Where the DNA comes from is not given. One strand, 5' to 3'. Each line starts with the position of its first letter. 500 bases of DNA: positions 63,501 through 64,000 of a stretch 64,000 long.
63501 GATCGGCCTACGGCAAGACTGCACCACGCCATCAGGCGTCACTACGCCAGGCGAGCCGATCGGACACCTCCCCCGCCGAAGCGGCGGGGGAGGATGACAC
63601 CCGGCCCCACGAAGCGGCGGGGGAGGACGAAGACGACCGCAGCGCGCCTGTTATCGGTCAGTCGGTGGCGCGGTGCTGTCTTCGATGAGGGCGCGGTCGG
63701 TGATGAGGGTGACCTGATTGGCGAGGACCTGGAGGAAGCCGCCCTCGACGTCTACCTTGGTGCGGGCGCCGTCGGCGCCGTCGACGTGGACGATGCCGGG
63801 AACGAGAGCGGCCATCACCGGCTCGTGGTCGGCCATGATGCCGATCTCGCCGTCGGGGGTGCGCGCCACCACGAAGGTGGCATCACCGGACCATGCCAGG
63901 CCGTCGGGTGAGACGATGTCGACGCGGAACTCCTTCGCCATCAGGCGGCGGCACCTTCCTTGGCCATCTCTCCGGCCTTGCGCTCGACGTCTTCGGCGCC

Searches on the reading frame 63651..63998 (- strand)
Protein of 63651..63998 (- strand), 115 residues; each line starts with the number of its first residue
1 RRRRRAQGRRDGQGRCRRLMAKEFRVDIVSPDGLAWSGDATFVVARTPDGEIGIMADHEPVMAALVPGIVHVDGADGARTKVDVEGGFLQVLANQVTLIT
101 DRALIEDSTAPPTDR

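Call 87: search_protein_families(library=pfam, proteins=[window:63651-63998:-], max_evalue=0.0001)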
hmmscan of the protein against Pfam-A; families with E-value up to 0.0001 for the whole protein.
window:63651-63998:- (115 aa): 1 family
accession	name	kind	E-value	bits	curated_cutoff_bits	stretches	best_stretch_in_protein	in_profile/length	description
PF02823.21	ATP-synt_DE_N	-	4.4e-25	87.9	27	1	24-103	1-80/80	ATP synthase, Delta/Epsilon chain, beta-sandwich domain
